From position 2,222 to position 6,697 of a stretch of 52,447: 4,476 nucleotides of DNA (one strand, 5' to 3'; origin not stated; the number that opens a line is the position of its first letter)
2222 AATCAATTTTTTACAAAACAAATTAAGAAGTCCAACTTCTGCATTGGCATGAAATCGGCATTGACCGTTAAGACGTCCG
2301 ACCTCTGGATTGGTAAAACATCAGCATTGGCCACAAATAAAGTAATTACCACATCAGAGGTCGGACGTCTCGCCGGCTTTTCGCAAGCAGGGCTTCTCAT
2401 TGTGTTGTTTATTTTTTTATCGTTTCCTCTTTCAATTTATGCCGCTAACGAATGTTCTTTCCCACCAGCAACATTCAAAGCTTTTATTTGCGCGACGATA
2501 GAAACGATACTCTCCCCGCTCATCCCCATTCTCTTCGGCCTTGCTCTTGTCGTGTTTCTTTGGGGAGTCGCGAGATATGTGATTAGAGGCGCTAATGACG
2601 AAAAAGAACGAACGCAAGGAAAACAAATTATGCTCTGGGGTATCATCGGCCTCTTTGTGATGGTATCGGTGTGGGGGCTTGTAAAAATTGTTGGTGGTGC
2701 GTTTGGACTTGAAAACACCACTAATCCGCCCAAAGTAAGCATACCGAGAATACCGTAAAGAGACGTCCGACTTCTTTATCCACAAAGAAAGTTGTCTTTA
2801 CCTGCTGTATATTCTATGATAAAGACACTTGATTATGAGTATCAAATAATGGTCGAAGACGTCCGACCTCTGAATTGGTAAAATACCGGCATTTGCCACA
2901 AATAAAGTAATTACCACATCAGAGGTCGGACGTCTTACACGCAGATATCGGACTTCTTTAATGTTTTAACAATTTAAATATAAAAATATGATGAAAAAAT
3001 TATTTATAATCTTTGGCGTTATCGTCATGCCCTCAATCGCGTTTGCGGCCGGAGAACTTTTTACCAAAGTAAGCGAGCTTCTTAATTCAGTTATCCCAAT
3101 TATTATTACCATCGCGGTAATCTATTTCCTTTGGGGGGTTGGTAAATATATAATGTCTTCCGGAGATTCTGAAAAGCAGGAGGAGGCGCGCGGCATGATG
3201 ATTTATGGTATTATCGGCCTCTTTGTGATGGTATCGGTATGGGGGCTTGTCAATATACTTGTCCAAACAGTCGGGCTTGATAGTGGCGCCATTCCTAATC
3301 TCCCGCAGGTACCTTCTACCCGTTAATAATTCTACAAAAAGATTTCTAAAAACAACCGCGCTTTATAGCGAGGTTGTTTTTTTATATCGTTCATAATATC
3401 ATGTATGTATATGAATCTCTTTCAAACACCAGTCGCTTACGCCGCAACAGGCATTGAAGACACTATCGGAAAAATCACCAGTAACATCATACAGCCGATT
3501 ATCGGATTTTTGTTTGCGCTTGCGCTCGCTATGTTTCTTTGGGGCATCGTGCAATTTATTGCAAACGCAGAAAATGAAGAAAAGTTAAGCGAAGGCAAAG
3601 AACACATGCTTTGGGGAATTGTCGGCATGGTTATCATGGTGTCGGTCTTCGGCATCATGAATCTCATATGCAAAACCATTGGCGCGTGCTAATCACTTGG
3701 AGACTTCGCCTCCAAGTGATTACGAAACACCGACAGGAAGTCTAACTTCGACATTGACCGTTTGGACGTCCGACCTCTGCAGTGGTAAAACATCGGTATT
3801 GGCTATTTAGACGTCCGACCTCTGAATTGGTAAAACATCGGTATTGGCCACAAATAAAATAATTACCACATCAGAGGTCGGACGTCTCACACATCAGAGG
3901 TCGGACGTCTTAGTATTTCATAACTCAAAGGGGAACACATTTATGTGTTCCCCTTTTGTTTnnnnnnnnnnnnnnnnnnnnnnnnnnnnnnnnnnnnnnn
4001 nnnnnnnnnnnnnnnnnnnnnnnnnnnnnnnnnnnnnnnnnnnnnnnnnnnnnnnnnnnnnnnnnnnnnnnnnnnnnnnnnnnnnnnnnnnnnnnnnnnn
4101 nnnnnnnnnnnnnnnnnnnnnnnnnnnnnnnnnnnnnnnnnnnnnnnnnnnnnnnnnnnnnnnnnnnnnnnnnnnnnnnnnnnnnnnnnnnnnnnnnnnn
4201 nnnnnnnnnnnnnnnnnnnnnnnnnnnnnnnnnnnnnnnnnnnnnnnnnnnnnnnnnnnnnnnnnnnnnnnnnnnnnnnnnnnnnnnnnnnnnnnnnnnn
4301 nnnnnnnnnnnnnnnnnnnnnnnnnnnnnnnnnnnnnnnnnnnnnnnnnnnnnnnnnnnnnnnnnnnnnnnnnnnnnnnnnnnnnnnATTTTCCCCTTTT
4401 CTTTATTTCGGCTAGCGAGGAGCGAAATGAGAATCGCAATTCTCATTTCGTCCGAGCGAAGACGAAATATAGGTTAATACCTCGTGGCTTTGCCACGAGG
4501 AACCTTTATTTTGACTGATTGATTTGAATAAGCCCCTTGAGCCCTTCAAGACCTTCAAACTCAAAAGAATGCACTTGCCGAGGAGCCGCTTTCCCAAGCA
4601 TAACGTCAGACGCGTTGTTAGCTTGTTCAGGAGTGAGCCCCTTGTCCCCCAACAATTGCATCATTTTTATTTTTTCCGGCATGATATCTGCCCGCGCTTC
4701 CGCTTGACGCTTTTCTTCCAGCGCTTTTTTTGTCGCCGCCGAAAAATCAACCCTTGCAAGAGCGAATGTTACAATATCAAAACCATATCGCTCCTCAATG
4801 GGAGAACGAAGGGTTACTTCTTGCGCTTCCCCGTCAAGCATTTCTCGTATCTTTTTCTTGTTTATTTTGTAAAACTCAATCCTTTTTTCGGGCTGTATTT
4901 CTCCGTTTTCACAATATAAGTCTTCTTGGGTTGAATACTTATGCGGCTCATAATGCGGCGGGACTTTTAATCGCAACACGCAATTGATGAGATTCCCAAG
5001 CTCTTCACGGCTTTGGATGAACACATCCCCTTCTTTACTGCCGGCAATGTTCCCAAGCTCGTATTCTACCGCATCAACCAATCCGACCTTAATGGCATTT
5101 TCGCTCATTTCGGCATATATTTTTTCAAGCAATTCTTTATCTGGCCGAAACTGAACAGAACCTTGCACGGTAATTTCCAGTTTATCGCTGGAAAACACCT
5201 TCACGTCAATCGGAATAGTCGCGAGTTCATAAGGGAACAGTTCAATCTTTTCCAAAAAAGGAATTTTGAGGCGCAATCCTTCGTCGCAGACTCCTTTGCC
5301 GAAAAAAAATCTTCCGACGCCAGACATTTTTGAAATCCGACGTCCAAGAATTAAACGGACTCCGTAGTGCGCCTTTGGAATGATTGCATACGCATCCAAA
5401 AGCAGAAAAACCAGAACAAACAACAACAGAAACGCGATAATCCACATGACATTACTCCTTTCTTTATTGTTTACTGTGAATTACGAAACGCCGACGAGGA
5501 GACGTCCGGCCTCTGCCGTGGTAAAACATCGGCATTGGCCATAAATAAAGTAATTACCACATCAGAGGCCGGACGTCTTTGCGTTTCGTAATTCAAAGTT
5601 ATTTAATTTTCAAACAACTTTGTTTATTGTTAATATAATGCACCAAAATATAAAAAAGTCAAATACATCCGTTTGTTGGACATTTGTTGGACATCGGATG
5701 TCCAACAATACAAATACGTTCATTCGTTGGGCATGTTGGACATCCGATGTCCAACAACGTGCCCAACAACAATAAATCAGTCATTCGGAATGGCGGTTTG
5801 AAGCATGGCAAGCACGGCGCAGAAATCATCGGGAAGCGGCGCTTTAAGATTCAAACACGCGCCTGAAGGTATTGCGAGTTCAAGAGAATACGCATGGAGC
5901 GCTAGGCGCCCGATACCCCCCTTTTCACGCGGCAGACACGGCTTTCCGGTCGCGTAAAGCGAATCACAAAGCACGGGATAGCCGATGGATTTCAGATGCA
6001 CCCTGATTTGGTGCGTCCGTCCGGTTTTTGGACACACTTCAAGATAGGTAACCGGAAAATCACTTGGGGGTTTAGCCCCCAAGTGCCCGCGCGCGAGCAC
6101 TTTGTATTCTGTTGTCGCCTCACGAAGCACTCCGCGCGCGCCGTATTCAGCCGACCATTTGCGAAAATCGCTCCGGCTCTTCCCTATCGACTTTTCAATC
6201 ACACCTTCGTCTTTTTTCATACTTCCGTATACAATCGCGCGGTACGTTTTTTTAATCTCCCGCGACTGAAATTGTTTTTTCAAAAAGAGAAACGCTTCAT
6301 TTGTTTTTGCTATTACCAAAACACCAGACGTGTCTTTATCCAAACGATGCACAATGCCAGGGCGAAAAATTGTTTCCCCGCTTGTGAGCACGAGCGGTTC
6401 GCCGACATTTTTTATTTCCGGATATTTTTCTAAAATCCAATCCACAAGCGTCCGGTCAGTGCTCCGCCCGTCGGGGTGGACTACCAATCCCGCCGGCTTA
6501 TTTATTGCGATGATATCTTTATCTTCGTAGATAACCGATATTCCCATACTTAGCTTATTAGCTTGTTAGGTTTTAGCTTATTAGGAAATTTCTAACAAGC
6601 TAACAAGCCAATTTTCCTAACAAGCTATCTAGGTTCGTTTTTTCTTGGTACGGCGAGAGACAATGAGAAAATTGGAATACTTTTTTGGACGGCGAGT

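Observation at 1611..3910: High-density ~80-bp palindromic MITE/REP-like element, concentrated between the pilin paralogs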

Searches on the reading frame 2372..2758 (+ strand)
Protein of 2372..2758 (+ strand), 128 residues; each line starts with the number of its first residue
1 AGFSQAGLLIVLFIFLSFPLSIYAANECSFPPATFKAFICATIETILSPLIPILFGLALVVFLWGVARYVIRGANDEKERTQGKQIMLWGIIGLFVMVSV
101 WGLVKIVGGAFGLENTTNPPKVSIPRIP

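Call 19: search_protein_families(library=pfam, proteins=[window:2372-2758:+], max_evalue=0.01)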
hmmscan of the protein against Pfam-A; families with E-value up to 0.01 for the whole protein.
window:2372-2758:+ (128 aa): 2 families
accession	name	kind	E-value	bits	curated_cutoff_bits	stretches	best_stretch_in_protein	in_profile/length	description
PF18895.5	T4SS_pilin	-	1.2e-11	44.9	26.6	1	42-107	8-71/71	Type IV secretion system pilin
PF20176.3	DUF6541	-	0.0083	14.9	29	1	7-107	8-113/646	Family of unknown function (DUF6541)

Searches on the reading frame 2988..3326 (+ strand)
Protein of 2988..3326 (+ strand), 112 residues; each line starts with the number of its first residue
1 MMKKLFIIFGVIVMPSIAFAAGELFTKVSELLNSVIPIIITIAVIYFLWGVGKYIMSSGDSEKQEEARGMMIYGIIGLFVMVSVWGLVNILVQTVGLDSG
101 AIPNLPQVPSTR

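Call 19: search_protein_families(library=pfam, proteins=[window:2988-3326:+], max_evalue=0.01)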
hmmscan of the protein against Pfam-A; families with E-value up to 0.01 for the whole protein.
window:2988-3326:+ (112 aa): 1 family
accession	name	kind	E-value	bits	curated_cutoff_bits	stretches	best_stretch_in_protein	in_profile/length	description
PF18895.5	T4SS_pilin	-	2e-11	44.2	26.6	1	23-91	4-71/71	Type IV secretion system pilin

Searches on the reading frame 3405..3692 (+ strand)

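Call 19: search_protein_families(library=pfam, proteins=[window:3405-3692:+], max_evalue=0.01)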
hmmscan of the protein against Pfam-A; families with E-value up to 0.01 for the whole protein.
window:3405-3692:+ (95 aa): 1 family
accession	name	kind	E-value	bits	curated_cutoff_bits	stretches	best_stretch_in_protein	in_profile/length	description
PF18895.5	T4SS_pilin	-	4.9e-10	39.8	26.6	1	19-88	3-71/71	Type IV secretion system pilin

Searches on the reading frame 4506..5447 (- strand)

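Call 19: search_protein_families(library=pfam, proteins=[window:4506-5447:-], max_evalue=0.01)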
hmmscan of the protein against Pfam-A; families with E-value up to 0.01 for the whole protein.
window:4506-5447:- (313 aa): 1 family
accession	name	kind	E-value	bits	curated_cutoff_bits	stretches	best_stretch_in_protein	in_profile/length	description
PF01145.31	Band_7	-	3e-16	60.4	23.6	1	22-254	2-166/176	SPFH domain / Band 7 family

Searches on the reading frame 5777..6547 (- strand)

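Call 19: search_protein_families(library=pfam, proteins=[window:5777-6547:-], max_evalue=0.01)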
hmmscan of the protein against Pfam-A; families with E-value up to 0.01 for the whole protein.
window:5777-6547:- (256 aa): 1 family
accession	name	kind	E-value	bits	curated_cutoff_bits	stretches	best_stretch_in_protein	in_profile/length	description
PF00849.27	PseudoU_synth_2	-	2e-32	113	26.8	1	11-186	1-151/152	RNA pseudouridylate synthase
